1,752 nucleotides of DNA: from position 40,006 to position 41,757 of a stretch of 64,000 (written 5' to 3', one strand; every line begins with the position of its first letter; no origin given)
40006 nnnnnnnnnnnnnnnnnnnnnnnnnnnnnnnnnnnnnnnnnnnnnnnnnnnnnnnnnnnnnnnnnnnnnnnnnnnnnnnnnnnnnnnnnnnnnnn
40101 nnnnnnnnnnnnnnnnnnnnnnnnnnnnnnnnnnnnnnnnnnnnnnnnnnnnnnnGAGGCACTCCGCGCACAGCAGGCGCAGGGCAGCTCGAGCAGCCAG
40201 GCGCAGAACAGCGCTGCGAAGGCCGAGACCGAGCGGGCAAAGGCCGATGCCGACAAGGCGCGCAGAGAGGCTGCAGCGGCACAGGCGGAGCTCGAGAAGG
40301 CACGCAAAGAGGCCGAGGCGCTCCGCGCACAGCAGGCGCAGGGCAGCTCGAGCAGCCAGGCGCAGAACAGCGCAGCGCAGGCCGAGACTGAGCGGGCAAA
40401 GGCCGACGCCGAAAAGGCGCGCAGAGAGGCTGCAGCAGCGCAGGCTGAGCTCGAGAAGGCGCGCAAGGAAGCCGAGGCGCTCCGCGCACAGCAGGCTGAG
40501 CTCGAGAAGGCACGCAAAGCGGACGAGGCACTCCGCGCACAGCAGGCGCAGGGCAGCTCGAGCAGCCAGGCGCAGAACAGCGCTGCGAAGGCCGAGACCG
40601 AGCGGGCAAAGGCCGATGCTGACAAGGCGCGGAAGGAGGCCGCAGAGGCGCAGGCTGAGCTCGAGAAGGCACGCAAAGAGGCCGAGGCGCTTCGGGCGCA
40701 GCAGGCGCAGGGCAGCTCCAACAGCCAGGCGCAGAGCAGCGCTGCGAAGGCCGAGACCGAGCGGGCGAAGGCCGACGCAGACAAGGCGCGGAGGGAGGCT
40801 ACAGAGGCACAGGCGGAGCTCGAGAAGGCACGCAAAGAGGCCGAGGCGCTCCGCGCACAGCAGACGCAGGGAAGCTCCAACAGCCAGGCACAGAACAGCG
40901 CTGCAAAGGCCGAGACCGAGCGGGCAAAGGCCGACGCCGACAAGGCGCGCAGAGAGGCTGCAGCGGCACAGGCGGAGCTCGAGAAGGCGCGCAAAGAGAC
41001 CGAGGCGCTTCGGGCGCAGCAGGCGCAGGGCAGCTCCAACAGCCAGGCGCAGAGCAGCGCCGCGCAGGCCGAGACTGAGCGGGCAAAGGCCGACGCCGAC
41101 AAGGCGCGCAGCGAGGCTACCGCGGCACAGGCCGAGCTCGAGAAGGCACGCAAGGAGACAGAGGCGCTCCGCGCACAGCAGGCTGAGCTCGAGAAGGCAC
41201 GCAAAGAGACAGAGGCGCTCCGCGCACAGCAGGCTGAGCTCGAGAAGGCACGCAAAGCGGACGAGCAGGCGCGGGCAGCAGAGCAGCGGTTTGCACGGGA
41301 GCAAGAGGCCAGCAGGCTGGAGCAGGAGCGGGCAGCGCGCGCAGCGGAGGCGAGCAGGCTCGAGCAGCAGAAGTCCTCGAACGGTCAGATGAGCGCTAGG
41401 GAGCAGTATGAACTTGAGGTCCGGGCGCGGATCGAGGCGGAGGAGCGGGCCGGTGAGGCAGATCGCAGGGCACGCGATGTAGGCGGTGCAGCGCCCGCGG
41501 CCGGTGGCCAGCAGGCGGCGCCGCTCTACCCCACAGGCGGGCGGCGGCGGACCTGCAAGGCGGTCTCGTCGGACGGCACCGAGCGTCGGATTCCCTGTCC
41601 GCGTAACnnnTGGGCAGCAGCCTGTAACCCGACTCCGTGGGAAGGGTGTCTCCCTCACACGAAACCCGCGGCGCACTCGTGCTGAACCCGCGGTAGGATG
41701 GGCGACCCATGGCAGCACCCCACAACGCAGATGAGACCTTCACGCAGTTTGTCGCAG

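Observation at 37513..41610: AMIN-domain secreted protein with >1000-aa coiled-coil built from six in-frame 159-bp tandem repeats. Likely length-variable envelope spacer or tether.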

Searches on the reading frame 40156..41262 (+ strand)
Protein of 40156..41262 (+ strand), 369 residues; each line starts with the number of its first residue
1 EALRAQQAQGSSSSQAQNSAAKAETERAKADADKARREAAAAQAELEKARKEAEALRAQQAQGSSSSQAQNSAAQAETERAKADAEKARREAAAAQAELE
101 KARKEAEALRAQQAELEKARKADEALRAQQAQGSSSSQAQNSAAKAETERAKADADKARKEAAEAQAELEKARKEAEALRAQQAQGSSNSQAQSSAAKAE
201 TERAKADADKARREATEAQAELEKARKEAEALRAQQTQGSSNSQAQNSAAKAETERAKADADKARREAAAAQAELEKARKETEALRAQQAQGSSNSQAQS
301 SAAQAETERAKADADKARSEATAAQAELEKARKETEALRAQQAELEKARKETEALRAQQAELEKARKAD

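Call 79: search_protein_families(library=pfam, proteins=[window:40156-41262:+], max_evalue=1)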
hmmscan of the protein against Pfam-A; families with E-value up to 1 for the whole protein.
window:40156-41262:+ (369 aa): 2 families
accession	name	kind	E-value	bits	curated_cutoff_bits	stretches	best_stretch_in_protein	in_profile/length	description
PF09787.14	Golgin_A5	-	0.038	13.9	31.7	1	192-367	40-208/305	Golgin subfamily A member 5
PF18035.6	Bap31_Bap29_C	-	0.13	12.7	30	0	40-60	4-24/52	Bap31/Bap29 cytoplasmic coiled-coil domain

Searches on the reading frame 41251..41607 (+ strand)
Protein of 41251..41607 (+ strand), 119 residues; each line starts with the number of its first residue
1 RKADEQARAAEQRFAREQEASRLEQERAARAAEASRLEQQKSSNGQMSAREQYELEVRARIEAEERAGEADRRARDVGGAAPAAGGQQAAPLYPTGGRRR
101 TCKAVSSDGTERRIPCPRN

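Call 8: search_protein_families(library=pfam, proteins=[window:41251-41607:+], max_evalue=10)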
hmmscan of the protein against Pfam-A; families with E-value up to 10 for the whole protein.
window:41251-41607:+ (119 aa): 0 families

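Call 29: find_related_loci(query=window:41251-41607:+, collection=metagenome_contigs, flank=10000)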
Query window:41251-41607:+ (119 aa) in metagenome_contigs; peptide patterns used: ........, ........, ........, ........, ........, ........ (x = any residue, [..] = any of these).
600 stretches matched a pattern (row limit reached: there are more); 1 encode a relative of the query (tblastn E <= 1e-3); 1 distinct loci.
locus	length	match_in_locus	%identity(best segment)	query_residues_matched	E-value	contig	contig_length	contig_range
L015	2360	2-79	100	94-119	4e-15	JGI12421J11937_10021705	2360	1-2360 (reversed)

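Call 81: search_solved_structures(query=window:41263-41607:+, max_evalue=10)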
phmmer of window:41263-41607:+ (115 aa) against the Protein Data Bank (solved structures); distinct sequences matched with E-value up to 10: 2.
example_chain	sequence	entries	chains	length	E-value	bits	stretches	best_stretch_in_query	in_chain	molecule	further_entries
7on7_A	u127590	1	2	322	0.00055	23.6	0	74-110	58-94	SAKe6BE-L2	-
3pjw_A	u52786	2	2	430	0.88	13.4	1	19-96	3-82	Cyclic dimeric GMP binding protein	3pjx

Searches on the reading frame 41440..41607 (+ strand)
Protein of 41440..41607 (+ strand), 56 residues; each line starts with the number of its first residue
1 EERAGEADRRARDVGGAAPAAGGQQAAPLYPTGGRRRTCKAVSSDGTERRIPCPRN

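Call 63: find_homologous_proteins(query=A5, max_evalue=10)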
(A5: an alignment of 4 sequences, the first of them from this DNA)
Query A5 (4 sequences) (56 aa, profile of the alignment): 4 proteins with E <= 10 among 22 candidates.
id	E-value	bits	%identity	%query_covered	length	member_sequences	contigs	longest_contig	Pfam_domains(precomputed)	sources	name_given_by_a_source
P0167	4.0e-16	77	96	100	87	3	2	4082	-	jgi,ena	jgi:hypothetical protein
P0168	1.9e-15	74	91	98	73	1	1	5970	-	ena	-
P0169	7.7e-14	69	84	100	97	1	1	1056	-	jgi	jgi:hypothetical protein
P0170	6.3e-12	63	84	100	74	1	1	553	-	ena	-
